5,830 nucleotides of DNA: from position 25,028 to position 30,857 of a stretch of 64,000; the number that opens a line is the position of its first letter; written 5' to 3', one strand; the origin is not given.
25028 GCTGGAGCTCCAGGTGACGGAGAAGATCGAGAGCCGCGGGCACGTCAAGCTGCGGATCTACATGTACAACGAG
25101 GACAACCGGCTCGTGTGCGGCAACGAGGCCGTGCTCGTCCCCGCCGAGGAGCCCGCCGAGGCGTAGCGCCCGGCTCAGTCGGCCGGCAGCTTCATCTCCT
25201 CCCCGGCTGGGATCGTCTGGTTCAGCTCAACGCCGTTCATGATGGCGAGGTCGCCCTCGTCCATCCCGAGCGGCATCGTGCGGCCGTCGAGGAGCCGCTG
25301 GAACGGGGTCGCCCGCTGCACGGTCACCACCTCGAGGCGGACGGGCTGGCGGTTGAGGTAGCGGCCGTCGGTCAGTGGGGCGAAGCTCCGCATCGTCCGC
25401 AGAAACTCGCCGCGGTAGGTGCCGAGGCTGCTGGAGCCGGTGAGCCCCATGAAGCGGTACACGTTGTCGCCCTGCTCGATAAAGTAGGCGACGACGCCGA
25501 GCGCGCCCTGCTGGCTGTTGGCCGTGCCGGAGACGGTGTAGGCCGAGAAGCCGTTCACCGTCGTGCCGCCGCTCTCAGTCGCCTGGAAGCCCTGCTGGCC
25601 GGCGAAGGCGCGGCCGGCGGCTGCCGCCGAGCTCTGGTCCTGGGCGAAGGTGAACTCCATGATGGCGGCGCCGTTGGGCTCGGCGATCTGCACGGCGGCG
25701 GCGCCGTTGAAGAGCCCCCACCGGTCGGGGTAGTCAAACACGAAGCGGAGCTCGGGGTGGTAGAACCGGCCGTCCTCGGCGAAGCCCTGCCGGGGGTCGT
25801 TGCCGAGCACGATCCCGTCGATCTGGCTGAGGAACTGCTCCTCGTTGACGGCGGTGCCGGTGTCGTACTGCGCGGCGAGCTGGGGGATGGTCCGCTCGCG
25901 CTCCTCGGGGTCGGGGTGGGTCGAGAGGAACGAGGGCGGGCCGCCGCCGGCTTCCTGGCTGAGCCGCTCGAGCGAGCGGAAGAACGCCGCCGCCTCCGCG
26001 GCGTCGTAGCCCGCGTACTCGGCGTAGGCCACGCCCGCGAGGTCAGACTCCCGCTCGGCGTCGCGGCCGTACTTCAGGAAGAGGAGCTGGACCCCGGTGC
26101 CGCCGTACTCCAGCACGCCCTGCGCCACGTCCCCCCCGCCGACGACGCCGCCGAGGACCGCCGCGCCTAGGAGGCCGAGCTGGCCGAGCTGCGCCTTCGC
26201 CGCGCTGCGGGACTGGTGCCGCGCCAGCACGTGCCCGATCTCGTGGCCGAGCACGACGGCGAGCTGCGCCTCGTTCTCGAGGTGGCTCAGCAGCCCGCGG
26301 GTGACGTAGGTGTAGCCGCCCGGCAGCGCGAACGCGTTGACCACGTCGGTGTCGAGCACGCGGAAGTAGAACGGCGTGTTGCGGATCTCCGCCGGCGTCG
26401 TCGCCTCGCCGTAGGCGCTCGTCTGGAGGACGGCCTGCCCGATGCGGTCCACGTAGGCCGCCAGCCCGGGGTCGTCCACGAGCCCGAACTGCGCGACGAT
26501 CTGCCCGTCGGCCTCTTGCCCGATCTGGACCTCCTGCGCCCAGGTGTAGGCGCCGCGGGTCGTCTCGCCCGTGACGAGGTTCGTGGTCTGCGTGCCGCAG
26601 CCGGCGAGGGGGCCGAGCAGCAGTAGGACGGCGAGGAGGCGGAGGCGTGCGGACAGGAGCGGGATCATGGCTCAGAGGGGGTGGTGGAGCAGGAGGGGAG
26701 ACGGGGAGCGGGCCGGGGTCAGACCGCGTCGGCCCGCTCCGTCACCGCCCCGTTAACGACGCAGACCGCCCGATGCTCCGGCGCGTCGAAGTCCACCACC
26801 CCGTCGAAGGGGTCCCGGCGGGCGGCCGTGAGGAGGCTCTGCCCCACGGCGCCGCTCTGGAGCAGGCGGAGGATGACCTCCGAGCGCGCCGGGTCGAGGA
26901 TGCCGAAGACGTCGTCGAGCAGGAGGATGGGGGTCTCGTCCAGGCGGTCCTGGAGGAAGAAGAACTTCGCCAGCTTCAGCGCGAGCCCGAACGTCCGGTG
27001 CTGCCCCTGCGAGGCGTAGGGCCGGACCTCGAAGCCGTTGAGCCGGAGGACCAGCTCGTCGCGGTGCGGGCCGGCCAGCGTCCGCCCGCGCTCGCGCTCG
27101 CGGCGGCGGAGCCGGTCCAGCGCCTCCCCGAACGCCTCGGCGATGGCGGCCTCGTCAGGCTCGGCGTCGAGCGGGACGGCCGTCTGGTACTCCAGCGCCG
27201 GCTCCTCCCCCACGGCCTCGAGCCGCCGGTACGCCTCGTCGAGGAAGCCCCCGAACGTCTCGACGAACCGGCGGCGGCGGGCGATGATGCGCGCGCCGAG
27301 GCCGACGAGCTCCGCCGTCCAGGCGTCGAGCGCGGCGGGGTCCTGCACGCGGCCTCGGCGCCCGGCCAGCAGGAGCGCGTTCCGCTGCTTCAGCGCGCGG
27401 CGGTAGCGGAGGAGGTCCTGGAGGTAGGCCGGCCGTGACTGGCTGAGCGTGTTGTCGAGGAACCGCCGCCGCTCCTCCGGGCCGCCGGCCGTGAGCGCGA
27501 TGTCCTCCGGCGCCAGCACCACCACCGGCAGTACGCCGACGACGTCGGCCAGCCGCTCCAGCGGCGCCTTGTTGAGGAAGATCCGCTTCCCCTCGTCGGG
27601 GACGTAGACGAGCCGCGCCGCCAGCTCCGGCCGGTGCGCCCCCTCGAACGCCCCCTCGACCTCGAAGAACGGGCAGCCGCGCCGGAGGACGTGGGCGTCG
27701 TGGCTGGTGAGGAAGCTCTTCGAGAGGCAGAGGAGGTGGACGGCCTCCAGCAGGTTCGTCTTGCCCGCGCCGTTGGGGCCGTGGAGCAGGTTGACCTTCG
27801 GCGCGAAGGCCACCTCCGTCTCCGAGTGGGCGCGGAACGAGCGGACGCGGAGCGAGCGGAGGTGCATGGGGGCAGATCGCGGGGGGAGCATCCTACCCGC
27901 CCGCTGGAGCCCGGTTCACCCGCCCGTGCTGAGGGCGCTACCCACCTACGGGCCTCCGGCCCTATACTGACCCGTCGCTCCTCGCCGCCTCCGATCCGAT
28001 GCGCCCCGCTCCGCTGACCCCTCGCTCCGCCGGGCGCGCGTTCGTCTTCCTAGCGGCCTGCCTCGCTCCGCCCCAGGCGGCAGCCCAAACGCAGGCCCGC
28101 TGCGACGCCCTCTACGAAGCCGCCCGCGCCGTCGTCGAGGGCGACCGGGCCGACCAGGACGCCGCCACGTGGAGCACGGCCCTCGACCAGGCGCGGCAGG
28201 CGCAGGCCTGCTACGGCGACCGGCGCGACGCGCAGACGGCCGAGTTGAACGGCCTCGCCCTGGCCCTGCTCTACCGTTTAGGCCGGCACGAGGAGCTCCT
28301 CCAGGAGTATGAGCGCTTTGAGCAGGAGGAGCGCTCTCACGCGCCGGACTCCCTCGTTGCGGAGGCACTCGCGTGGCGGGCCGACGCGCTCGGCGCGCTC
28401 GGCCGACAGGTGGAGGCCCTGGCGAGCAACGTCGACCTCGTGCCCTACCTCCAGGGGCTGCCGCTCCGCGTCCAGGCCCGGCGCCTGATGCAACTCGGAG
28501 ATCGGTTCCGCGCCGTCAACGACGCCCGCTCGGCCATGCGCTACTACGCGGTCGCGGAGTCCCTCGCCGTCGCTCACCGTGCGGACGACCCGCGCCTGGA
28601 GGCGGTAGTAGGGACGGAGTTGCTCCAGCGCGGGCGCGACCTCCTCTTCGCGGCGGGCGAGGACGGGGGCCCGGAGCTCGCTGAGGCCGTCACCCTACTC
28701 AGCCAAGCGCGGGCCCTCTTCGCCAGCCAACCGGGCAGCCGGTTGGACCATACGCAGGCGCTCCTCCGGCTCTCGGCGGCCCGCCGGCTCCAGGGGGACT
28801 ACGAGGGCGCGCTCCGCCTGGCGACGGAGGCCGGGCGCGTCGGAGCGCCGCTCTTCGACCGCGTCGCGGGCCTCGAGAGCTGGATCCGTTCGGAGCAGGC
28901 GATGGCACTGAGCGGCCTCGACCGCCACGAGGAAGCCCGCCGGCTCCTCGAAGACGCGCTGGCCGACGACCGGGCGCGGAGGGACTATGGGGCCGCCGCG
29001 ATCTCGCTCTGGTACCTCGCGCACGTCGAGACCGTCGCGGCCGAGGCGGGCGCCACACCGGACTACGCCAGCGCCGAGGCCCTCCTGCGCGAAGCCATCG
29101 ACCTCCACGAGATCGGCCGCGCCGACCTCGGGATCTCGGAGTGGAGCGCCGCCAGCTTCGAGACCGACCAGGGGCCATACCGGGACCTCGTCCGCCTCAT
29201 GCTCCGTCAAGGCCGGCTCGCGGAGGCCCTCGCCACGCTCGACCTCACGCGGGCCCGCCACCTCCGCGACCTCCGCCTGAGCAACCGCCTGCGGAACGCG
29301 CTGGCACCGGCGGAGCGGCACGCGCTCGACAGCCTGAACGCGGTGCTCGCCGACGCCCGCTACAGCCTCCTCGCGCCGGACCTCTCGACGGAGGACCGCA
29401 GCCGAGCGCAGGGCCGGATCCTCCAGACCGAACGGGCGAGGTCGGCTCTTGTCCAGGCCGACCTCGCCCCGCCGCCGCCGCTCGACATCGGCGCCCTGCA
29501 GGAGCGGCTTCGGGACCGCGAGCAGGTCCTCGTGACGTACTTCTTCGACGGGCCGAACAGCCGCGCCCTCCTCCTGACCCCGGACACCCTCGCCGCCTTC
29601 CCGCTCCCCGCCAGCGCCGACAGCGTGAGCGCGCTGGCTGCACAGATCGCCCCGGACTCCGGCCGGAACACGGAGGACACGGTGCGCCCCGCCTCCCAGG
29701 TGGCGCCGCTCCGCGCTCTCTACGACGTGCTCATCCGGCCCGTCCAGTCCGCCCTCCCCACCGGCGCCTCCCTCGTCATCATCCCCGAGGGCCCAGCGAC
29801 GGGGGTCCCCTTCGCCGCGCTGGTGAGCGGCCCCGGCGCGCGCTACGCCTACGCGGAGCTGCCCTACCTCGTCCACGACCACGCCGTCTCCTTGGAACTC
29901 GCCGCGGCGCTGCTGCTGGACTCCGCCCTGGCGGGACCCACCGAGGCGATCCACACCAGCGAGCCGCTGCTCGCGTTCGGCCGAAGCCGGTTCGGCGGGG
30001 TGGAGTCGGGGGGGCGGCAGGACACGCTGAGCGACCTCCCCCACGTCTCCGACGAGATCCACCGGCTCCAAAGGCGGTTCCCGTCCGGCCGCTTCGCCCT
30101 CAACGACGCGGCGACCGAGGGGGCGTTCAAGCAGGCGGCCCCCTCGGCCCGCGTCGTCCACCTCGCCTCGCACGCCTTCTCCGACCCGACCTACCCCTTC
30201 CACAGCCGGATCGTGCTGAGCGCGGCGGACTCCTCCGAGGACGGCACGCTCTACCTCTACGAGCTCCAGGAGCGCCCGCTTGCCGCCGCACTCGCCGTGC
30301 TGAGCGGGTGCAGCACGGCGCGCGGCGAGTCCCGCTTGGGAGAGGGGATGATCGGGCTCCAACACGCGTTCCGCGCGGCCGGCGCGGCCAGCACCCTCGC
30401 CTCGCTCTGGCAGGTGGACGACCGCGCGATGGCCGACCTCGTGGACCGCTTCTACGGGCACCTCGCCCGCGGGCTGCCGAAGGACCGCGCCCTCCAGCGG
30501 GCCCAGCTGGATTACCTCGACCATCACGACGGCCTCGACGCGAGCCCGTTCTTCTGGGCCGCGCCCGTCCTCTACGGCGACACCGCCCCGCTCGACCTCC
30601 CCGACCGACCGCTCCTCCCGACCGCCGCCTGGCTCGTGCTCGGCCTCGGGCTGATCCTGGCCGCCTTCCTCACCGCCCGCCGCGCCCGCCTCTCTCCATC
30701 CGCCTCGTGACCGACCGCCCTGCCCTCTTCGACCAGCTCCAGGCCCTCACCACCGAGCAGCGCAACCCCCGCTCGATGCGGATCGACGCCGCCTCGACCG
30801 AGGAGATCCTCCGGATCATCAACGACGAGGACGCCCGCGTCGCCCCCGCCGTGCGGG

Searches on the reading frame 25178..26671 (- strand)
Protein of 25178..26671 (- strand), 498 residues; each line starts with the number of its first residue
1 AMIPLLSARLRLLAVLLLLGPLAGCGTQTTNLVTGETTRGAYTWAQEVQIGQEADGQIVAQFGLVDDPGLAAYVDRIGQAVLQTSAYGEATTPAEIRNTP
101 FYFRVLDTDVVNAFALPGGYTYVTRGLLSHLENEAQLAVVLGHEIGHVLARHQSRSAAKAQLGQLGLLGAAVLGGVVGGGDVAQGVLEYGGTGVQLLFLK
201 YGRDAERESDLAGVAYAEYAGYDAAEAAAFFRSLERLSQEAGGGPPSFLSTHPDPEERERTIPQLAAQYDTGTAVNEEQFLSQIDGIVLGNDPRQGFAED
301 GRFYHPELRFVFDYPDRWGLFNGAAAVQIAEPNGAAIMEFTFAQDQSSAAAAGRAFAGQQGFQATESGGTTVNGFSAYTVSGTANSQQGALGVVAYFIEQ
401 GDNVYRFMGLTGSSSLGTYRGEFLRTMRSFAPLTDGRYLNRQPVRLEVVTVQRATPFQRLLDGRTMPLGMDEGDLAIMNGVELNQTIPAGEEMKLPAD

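Call 47: search_protein_families(library=pfam, proteins=[window:25178-26671:-], max_evalue=0.0001)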
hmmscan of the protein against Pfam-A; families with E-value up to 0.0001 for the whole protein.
window:25178-26671:- (498 aa): 1 family
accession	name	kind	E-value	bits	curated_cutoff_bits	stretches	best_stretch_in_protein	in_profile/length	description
PF01435.24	Peptidase_M48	-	4.2e-30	105.4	20.3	1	91-262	15-182/186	Peptidase family M48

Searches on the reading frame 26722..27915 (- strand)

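Call 47: search_protein_families(library=pfam, proteins=[window:26722-27915:-], max_evalue=0.0001)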
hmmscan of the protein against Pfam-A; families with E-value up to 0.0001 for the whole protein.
window:26722-27915:- (398 aa): 4 families
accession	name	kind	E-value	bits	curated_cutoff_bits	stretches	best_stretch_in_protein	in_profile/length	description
PF02463.25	SMC_N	-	1.1e-14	54.9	40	1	19-368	2-200/220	RecF/RecN/SMC N terminal domain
PF13476.12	AAA_23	-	6.2e-10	40.5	27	1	21-63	1-43/201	AAA domain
PF13175.12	AAA_15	-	1.1e-08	35.5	32.1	1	17-66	1-50/374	AAA ATPase domain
PF13304.12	AAA_21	-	5.8e-05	23.7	27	0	41-63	1-23/304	AAA domain, putative AbiEii toxin, Type IV TA system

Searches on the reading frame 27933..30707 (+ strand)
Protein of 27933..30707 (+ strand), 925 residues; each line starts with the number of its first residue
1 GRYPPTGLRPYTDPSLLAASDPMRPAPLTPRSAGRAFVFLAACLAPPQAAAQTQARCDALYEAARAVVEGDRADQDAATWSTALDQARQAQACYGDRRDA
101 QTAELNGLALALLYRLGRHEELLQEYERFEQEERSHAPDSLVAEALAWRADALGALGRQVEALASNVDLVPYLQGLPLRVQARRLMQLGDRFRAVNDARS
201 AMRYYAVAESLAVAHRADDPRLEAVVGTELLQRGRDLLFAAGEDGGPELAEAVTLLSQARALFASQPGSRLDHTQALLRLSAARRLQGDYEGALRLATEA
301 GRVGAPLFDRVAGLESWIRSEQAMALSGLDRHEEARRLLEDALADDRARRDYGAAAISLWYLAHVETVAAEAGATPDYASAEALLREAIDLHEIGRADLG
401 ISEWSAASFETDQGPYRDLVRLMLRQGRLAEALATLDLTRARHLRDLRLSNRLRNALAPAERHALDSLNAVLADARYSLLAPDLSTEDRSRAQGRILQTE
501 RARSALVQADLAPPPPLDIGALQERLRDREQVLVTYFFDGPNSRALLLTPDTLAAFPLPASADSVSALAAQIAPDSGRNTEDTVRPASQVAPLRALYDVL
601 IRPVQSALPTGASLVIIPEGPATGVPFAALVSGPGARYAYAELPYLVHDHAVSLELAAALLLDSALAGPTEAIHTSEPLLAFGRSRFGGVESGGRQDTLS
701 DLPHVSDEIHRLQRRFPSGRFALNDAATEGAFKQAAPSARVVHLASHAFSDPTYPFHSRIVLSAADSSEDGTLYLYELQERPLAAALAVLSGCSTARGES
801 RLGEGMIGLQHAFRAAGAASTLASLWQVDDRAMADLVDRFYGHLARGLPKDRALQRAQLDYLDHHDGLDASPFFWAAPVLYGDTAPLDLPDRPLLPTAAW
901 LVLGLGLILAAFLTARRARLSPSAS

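Call 47: search_protein_families(library=pfam, proteins=[window:27933-30707:+], max_evalue=0.0001)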
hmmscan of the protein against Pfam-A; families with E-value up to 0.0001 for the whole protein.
window:27933-30707:+ (925 aa): 1 family
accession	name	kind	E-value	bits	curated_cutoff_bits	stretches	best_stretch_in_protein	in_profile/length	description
PF12770.12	CHAT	-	1.4e-60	205.7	24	1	591-883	2-289/289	CHAT domain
